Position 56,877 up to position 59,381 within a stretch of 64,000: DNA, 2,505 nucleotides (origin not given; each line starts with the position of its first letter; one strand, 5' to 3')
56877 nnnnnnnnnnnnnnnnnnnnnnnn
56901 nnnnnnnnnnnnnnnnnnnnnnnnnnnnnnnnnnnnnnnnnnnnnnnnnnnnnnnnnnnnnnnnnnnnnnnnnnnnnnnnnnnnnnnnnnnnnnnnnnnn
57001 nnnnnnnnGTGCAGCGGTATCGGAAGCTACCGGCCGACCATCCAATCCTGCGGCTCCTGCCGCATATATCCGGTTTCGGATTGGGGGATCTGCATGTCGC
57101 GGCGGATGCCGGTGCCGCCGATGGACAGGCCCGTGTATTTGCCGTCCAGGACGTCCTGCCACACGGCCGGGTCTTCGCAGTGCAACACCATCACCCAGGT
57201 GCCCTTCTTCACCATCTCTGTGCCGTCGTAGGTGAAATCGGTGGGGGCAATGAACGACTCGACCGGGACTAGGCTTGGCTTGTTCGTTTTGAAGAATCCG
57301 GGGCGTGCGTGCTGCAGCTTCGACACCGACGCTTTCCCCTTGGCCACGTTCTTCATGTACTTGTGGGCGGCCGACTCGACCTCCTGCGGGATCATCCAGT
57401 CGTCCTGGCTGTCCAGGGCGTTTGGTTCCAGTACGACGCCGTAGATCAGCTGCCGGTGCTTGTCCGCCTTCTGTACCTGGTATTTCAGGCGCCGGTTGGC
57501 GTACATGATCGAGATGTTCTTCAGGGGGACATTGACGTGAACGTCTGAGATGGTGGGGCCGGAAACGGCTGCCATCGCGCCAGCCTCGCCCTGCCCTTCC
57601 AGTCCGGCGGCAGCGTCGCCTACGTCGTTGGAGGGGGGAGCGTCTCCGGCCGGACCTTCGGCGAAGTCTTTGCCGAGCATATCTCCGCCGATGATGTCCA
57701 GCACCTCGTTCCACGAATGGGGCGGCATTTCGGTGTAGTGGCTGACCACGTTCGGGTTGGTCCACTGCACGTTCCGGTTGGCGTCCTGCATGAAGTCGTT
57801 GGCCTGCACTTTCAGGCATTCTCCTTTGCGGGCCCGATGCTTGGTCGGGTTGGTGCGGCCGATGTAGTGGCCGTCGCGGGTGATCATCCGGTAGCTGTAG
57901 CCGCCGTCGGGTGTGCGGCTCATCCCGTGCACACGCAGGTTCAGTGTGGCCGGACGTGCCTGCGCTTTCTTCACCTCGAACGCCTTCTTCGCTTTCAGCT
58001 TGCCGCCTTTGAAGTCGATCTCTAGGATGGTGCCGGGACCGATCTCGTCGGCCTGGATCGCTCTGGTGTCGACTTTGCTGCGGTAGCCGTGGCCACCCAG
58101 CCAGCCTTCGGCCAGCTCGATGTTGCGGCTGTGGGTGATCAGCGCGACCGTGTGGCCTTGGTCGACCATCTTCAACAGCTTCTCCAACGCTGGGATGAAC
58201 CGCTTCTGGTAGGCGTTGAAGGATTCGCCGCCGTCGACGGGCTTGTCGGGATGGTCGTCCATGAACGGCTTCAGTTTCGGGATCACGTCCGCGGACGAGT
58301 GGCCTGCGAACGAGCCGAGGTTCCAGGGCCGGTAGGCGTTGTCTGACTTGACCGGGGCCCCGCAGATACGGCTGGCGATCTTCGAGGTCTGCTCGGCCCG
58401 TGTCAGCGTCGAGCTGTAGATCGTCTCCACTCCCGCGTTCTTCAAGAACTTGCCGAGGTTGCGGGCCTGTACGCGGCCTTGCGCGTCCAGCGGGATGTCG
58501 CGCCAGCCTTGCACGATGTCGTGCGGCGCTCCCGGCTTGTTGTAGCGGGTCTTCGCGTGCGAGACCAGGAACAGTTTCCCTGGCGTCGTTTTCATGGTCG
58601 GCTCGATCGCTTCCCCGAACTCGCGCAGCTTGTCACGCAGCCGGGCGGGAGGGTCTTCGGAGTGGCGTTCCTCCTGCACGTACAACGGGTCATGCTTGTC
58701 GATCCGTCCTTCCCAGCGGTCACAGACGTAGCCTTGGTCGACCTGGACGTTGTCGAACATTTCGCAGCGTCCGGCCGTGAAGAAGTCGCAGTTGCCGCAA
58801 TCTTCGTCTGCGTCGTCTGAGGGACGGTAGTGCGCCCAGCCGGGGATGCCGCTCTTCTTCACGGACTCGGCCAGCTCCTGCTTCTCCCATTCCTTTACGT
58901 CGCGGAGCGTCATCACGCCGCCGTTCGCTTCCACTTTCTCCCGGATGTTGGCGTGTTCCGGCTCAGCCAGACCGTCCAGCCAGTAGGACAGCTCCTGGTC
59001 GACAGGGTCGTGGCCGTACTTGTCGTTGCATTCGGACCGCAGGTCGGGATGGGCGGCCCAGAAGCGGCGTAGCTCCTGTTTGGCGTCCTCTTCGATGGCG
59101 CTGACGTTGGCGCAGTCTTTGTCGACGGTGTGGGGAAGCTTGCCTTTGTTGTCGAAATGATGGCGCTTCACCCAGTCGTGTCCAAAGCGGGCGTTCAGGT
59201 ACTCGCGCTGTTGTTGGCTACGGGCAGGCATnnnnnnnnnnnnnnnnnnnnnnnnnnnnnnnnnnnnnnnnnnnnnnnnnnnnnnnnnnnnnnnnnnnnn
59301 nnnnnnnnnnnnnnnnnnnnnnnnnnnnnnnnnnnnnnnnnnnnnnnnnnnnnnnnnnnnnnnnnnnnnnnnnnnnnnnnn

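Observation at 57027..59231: Prohead protease fused to a degenerate histidine-phosphatase domain (734 aa)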

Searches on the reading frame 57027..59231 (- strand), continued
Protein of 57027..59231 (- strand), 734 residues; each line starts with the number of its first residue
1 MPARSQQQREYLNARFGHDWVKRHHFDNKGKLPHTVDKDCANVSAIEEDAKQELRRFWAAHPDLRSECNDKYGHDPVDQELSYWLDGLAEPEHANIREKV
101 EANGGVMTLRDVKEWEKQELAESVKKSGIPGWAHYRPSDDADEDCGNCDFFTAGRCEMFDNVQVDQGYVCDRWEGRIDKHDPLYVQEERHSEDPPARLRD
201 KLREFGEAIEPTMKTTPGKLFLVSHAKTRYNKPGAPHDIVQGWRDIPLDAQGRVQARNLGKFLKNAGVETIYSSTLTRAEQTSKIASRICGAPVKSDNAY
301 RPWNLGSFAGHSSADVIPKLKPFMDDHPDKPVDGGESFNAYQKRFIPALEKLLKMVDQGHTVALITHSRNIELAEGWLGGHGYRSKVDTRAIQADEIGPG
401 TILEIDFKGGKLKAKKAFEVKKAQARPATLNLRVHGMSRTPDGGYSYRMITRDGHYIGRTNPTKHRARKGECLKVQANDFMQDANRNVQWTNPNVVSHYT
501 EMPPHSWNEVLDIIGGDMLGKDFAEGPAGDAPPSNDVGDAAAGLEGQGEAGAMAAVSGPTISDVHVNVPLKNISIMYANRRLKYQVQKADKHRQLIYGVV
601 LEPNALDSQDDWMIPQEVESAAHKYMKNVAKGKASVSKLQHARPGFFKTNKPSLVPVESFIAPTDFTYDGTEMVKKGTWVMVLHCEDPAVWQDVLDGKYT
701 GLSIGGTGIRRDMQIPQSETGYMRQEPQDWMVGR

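Call 39: fold_search(model_id=the predicted structure, library=pdb)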
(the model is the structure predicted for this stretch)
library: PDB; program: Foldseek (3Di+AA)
matches with E <= 10: 1249; with E <= 0.001: 311
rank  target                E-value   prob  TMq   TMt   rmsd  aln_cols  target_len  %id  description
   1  6e4b_A                1.1e-11  1.00  0.23  0.75   4.0       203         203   20  The crystal structure of a putative alpha-ribazole-5'-P phosphatase from Escherichia coli str. K-12 substr. MG1655 (released 2018-09-12)
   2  4ij6_B                1.5e-11  1.00  0.23  0.78   3.4       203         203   22  Crystal Structure of a Novel-type Phosphoserine Phosphatase Mutant (H9A) from <i>Hydrogenobacter thermophilus</i> TK-6 (released 2013-03-20)
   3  6s2q_A                1.7e-11  1.00  0.23  0.71   4.4       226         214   21  Mycobacterial hydrolase 1 (released 2020-07-22)
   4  1h2e                  2.2e-11  1.00  0.22  0.68   4.6       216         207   26  BACILLUS STEAROTHERMOPHILUS PHOE (previously known as yhfr) in complex with phosphate (released 2002-08-12)
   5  6s2q_C                2.7e-11  1.00  0.22  0.69   5.0       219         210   20  Mycobacterial hydrolase 1 (released 2020-07-22)
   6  6nru_A                3.0e-11  1.00  0.23  0.73   4.5       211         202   19  Crystal Structure of the Alpha-ribazole Phosphatase from Shigella flexneri (released 2019-03-06)
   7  9mmh_A                3.2e-11  1.00  0.24  0.77   3.9       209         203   22  HFP (histidine family phosphatase) that catalyzes essential dephosphorylation for riboflavin biosynthesis (released 2025-04-09)
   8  6s2q_B                3.2e-11  1.00  0.23  0.72   4.6       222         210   21  Mycobacterial hydrolase 1 (released 2020-07-22)
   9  4pz9_A                4.1e-11  1.00  0.22  0.70   4.2       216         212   22  The native structure of mycobacterial glucosyl-3-phosphoglycerate phosphatase Rv2419c (released 2014-06-11)
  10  4ij6_A                4.3e-11  1.00  0.23  0.76   3.3       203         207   22  Crystal Structure of a Novel-type Phosphoserine Phosphatase Mutant (H9A) from <i>Hydrogenobacter thermophilus</i> TK-6 (released 2013-03-20)
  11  4qih_A                5.5e-11  1.00  0.22  0.70   4.7       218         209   22  The structure of mycobacterial glucosyl-3-phosphoglycerate phosphatase Rv2419c complexes with VO3 (released 2014-06-11)
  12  6s2r_A                6.5e-11  1.00  0.22  0.61   5.5       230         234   21  Mycobacterial hydrolase 2 (released 2020-07-15)
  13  6s2q_D                6.9e-11  1.00  0.23  0.70   4.5       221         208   21  Mycobacterial hydrolase 1 (released 2020-07-22)
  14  4ij5_A                9.7e-11  1.00  0.23  0.75   4.1       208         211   22  Crystal Structure of a Novel-type Phosphoserine Phosphatase from <i>Hydrogenobacter thermophilus</i> TK-6 (released 2013-03-20)
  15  6nru_L                9.7e-11  1.00  0.23  0.74   4.1       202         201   20  Crystal Structure of the Alpha-ribazole Phosphatase from Shigella flexneri (released 2019-03-06)
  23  6e4b_C                2.3e-10  1.00  0.23  0.75   4.0       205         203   20  The crystal structure of a putative alpha-ribazole-5'-P phosphatase from Escherichia coli str. K-12 substr. MG1655 (released 2018-09-12)
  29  6e4b_D                3.7e-10  1.00  0.23  0.75   4.0       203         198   20  The crystal structure of a putative alpha-ribazole-5'-P phosphatase from Escherichia coli str. K-12 substr. MG1655 (released 2018-09-12)
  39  2pa0_B                5.9e-10  1.00  0.21  0.81   3.4       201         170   25  Crystal structure of TTHB049 from Thermus thermophilus HB8 (released 2007-10-02)
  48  2pa0_A                7.9e-10  1.00  0.20  0.75   4.2       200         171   23  Crystal structure of TTHB049 from Thermus thermophilus HB8 (released 2007-10-02)
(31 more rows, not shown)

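Call 76: find_encoding_contigs(protein=P0048, flank=6000, max_places=2)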
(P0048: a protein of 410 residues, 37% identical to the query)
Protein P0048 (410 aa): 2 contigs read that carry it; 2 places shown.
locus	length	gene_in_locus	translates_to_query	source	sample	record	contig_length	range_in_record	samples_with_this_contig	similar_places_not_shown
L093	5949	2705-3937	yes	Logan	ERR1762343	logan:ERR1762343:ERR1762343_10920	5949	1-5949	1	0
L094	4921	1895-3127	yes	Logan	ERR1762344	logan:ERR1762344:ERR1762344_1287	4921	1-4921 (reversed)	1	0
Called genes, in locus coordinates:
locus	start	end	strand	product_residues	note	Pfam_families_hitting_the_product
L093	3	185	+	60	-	?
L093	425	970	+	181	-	-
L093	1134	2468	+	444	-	-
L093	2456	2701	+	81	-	-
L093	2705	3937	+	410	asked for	PF00300:His_Phos_1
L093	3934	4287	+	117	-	-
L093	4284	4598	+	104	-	-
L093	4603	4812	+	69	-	-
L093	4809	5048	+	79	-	-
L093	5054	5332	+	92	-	-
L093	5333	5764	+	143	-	-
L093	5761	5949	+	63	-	?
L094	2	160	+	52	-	?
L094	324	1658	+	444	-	-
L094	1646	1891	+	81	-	-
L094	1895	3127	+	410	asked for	PF00300:His_Phos_1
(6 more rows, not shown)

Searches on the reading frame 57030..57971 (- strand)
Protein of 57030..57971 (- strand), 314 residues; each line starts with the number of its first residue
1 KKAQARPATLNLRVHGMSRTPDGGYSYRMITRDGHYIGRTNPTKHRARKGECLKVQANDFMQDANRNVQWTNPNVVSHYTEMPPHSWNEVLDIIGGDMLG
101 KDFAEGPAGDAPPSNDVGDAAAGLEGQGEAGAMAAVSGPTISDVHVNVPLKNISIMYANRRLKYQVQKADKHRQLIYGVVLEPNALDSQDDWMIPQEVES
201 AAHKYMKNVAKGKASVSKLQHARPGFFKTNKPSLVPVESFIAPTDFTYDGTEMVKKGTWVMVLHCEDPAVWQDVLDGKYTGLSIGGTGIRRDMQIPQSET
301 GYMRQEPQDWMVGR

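Call 85: predict_structure(alignment_id=A5)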
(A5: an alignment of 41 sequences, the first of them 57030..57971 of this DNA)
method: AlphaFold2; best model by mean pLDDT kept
length: 314 residues; sequences in the alignment: 41
mean_pLDDT: 70.5   pTM: 0.39
mean pLDDT of the five models: 70.5, 68.5, 67.3, 63.4, 61.6
residues with pLDDT >= 90: 59; 70-90: 119; 50-70: 63; < 50: 73
segments of 3 or more residues with pLDDT < 50: 100-106, 115-141, 144-168, 224-228, 312-314
pLDDT, mean of each block of 10 residues (from residue 1): 70 96 95 93 95 90 75 88 92 70 49 46 39 41 44 42 48 75 75 80 83 69 50 78 84 86 84 82 66 53 56 45
secondary structure, 60 per line:
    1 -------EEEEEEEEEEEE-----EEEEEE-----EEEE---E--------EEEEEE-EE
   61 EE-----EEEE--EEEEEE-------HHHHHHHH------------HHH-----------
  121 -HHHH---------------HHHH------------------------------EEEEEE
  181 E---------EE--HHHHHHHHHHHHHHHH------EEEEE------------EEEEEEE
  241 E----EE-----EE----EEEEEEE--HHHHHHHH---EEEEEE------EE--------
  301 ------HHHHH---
elements in order: E8-19 E25-30 E36-39 E52-57 E59-62 E68-71 E74-79 H87-94 H122-125 H141-144 E175-181 H195-210 E217-221 E234-241 E259-265 H268-275 E279-284 H307-311

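Call 87: fold_search(model_id=the predicted structure, library=pdb)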
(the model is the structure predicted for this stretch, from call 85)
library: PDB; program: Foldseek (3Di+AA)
matches with E <= 10: 664; with E <= 0.001: 0
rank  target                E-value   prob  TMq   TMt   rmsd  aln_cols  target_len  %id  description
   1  6dt1_E                2.1e-03  1.00  0.24  0.17   4.5       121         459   10  Crystal structure of the ligase from bacteriophage T4 complexed with DNA intermediate (released 2018-09-19)
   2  6dt1_A                3.3e-03  1.00  0.24  0.17   4.5       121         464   10  Crystal structure of the ligase from bacteriophage T4 complexed with DNA intermediate (released 2018-09-19)
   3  2z6k_B                1.2e-02  0.99  0.19  0.39   5.7        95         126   12  Crystal structure of full-length human RPA14/32 heterodimer (released 2007-12-04)
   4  1quq_D                3.1e-02  0.94  0.18  0.38   5.8        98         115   14  COMPLEX OF REPLICATION PROTEIN A SUBUNITS RPA14 AND RPA32 (released 1999-08-13)
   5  1u5k_A                3.7e-02  0.99  0.16  0.20   5.0        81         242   15  Recombinational repair protein RecO (released 2004-10-26)
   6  2pi2_E                3.9e-02  0.95  0.19  0.40   5.6        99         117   15  Full-length Replication protein A subunits RPA14 and RPA32 (released 2007-10-16)
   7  3f2b_A                3.9e-02  0.95  0.17  0.06   5.4        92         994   17  DNA Polymerase PolC from Geobacillus kaustophilus complex with DNA, dGTP, Mg and Zn (released 2009-01-20)
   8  2k5v_MODEL_1_A        4.1e-02  0.93  0.16  0.41   6.5        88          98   16  SOLUTION NMR STRUCTURE OF the second OB-fold domain of replication protein A from Methanococcus maripaludis. N (released 2008-08-19)
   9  1k8g_A                5.1e-02  0.99  0.18  0.21   4.6        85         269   13  Crystal Structure of the N-terminal domain of Oxytricha nova telomere end binding protein alpha subunit both uncomplex (released 2001-12-20)
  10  1kix_A                6.0e-02  1.00  0.20  0.14   3.9        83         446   12  Dimeric Structure of the O. nova Telomere End Binding Protein Alpha Subunit with Bound ssDNA (released 2002-02-22)
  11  3f2c_A                6.0e-02  0.92  0.17  0.06   5.4        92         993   17  DNA Polymerase PolC from Geobacillus kaustophilus complex with DNA, dGTP and Mn (released 2009-01-20)
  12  8txr_C                6.7e-02  0.99  0.17  0.13   4.1        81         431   12  E. coli ExoVII(H238A) (released 2024-01-31)
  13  1k8g_B                7.1e-02  0.99  0.20  0.22   4.1        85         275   12  Crystal Structure of the N-terminal domain of Oxytricha nova telomere end binding protein alpha subunit both uncomplex (released 2001-12-20)
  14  2pqa_A                7.1e-02  0.93  0.19  0.38   6.2       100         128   13  Crystal Structure of Full-length Human RPA 14/32 Heterodimer (released 2007-11-13)
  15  6zxg_j                7.1e-02  0.84  0.13  0.28   6.0        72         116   19  Cryo-EM structure of a late human pre-40S ribosomal subunit - State H1 (released 2020-12-02)
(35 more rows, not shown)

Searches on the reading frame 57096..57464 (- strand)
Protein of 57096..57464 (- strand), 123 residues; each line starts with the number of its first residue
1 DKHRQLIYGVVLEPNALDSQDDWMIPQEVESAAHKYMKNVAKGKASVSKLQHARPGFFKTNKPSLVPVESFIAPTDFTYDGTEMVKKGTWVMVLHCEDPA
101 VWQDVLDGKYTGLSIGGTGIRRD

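Call 55: find_related_loci(query=A4, collection=genome_contigs, flank=8000)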
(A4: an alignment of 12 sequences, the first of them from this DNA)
Query A4 (123 aa) in genome_contigs; peptide patterns used: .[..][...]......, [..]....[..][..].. (x = any residue, [..] = any of these).
38 stretches matched a pattern; 6 encode a relative of the query (tblastn E <= 1e-3); 6 distinct loci.
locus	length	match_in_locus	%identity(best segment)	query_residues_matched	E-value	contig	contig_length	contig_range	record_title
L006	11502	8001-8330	40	1-123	6e-27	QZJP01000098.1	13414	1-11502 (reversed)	MAG: Bacillota bacterium isolate SURF_36 Ga0104751_1006500, whole genome shotgun sequence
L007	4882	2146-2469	36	2-122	8e-23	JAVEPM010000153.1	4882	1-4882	MAG: Methanolobus sp. isolate BF_dRep_2 scaffold_23183_c1_biofilm_2017, whole genome shotgun sequence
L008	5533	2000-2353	32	1-117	3e-16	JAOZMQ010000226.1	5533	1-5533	MAG: Candidatus Cloacimonadota bacterium isolate GMC3.metabat2.36 GMC3_7086_length_5533_cov_20.475721, whole genome shot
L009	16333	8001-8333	41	1-123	1e-25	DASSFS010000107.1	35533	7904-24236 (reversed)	MAG TPA_asm: Solirubrobacterales bacterium isolate SMAG_U1012 k141_1903194, whole genome shotgun sequence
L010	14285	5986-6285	32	2-115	1e-11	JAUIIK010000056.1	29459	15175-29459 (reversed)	MAG: Chloroflexia bacterium isolate Co_bin.259 NODE_9334_length_29459_cov_2.021240, whole genome shotgun sequence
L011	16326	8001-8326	52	1-121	7e-12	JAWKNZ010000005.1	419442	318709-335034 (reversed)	MAG: Bdellovibrionota bacterium isolate ABC2.93 ABC2.93.fa-5, whole genome shotgun sequence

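Call 56: find_related_loci(query=A4, collection=viral_contigs, flank=8000)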
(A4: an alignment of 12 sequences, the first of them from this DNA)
Query A4 (123 aa) in viral_contigs; peptide patterns used: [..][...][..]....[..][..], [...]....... (x = any residue, [..] = any of these).
134 stretches matched a pattern; 88 encode a relative of the query (tblastn E <= 1e-3); the best 80 are kept; 80 distinct loci.
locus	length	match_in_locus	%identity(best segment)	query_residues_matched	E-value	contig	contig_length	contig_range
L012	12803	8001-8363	75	1-122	6e-61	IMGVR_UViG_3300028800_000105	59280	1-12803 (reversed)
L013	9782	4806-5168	75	1-122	5e-61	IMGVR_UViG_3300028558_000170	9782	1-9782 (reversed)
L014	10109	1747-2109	72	1-122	4e-60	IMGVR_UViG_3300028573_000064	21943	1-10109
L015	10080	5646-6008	72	1-122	4e-60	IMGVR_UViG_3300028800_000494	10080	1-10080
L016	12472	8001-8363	72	1-122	4e-60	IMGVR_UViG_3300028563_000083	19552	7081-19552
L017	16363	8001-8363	73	1-122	2e-59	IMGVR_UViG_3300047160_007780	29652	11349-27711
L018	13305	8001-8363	71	1-122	7e-57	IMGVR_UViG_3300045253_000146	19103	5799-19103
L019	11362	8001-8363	70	1-122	1e-56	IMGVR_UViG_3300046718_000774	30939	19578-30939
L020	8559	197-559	70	1-122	1e-56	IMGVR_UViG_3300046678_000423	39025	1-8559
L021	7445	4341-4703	70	1-122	1e-56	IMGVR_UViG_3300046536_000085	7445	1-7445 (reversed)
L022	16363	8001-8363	66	1-122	1e-53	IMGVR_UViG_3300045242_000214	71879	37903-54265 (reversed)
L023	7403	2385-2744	63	4-122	5e-53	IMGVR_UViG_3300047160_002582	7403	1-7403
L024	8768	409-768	61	4-122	4e-51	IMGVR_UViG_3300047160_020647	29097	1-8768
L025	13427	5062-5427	63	1-122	6e-51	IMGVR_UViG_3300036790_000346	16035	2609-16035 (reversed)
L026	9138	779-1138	64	1-121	2e-50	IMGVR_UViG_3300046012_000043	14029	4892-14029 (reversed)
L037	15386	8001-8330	42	1-123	2e-26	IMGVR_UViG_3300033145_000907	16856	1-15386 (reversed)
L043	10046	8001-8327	40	1-121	1e-24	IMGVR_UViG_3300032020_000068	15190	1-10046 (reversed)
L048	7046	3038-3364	37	1-122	1e-22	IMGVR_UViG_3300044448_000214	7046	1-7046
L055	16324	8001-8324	38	1-121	2e-22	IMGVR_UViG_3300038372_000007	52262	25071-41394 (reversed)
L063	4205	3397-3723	38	1-122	3e-21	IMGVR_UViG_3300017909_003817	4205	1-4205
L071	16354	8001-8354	36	1-122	3e-20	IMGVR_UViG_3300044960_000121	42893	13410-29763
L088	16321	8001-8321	35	2-119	1e-17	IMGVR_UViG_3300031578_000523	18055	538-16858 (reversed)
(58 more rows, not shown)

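Call 59: search_protein_families(library=pfam, proteins=[L055:3351-8336:+, L037:4122-8336:+, L088:4119-8351:+, L006:4620-8336:+, L048:341-3382:+, L071:5226-8360:+, L043:5715-8330:+, L063:1336-3741:+], max_evalue=0.0001)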
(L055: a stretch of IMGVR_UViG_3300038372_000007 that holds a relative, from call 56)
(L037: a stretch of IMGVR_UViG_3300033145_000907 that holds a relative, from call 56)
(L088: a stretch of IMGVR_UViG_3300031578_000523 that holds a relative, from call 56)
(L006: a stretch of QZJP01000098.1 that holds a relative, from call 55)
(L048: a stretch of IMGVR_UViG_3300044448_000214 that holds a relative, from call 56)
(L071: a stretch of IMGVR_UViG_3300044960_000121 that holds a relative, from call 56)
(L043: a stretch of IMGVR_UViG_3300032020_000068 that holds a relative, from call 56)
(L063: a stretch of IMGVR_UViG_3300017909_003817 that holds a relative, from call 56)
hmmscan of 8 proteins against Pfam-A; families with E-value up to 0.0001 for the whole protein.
L055:3351-8336:+ (1662 aa): 6 families
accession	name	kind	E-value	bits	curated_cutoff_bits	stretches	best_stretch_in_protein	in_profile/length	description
PF14550.11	Peptidase_S78_2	-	5.1e-32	111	24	1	1546-1658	4-124/126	Putative phage serine protease XkdF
PF03167.25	UDG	-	2.1e-25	89.9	24.3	1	1048-1171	1-125/141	Uracil DNA glycosylase superfamily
PF02086.21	MethyltransfD12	-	1.6e-19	71.1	22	1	300-509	2-231/253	D12 class N6 adenine-specific DNA methyltransferase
PF01068.26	DNA_ligase_A_M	-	1.9e-12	47.8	26.2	1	743-924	19-204/204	ATP dependent DNA ligase domain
PF08241.18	Methyltransf_11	-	4.7e-10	40.4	21.2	1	590-639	47-95/95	Methyltransferase domain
PF13489.12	Methyltransf_23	-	7.1e-06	26.3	27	1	596-646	73-123/164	Methyltransferase domain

L037:4122-8336:+ (1405 aa): 4 families
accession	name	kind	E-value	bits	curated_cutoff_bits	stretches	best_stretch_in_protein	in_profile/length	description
PF14550.11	Peptidase_S78_2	-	6.1e-34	117.2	24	1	1289-1402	4-125/126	Putative phage serine protease XkdF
PF01068.26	DNA_ligase_A_M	-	3.5e-25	89.3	26.2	1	486-667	11-204/204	ATP dependent DNA ligase domain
PF03167.25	UDG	-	2.4e-20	73.5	24.3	1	792-912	4-125/141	Uracil DNA glycosylase superfamily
PF12706.13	Lactamase_B_2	-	1.5e-11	44.7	27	1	327-420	98-200/200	Beta-lactamase superfamily domain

L088:4119-8351:+ (1411 aa): 2 families
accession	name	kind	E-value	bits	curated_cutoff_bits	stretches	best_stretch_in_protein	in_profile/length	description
PF14550.11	Peptidase_S78_2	-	1.8e-27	96.3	24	1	1288-1403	5-124/126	Putative phage serine protease XkdF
PF01068.26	DNA_ligase_A_M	-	5.8e-19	69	26.2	1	969-1150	20-204/204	ATP dependent DNA ligase domain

L006:4620-8336:+ (1239 aa): 8 families
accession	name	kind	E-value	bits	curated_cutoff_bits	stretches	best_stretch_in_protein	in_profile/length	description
PF14550.11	Peptidase_S78_2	-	1.5e-32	112.7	24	1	1124-1236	5-125/126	Putative phage serine protease XkdF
PF03167.25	UDG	-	2e-21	77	24.3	1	730-851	2-124/141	Uracil DNA glycosylase superfamily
PF01068.26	DNA_ligase_A_M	-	6.7e-18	65.5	26.2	1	426-610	16-204/204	ATP dependent DNA ligase domain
PF08241.18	Methyltransf_11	-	7.1e-11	43.1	21.2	1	270-319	47-95/95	Methyltransferase domain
PF13489.12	Methyltransf_23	-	7e-07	29.5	27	1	257-325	47-122/164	Methyltransferase domain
PF13649.12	Methyltransf_25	-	1.4e-05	26.1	27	0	265-315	45-97/97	Methyltransferase domain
PF08242.18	Methyltransf_12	-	1.7e-05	25.9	30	0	279-317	64-98/98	Methyltransferase domain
PF13847.12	Methyltransf_31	-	2.2e-05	24.6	27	1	273-325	62-115/145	Methyltransferase domain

L048:341-3382:+ (1014 aa): 1 family
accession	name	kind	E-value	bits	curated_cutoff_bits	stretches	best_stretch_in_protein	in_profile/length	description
PF14550.11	Peptidase_S78_2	-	2.7e-29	102.2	24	1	896-1007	5-124/126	Putative phage serine protease XkdF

L071:5226-8360:+ (1045 aa): 6 families
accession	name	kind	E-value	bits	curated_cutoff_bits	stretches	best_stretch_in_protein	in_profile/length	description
PF14550.11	Peptidase_S78_2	-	4.8e-28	98.1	24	1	921-1042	4-124/126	Putative phage serine protease XkdF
PF01068.26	DNA_ligase_A_M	-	3.7e-21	76.2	26.2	1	355-547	12-204/204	ATP dependent DNA ligase domain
PF08241.18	Methyltransf_11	-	4.7e-09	37.2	21.2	1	215-258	51-93/95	Methyltransferase domain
PF13847.12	Methyltransf_31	-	1.7e-05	25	27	0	212-263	60-112/145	Methyltransferase domain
PF13489.12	Methyltransf_23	-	4.3e-05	23.7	27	0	218-272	74-124/164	Methyltransferase domain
PF13649.12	Methyltransf_25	-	8.8e-05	23.6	27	0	210-256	49-97/97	Methyltransferase domain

L043:5715-8330:+ (872 aa): 2 families
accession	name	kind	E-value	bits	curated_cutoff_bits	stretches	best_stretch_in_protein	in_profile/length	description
PF14550.11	Peptidase_S78_2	-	1.9e-32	112.3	24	1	758-870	4-123/126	Putative phage serine protease XkdF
PF01068.26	DNA_ligase_A_M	-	6.9e-20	72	26.2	1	217-393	15-204/204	ATP dependent DNA ligase domain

L063:1336-3741:+ (802 aa): 2 families
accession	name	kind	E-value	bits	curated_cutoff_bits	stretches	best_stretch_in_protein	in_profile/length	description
PF14550.11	Peptidase_S78_2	-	8.4e-31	107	24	1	684-795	5-124/126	Putative phage serine protease XkdF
PF12518.13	DUF3721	-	1.9e-06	27.9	27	1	112-145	1-30/33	Protein of unknown function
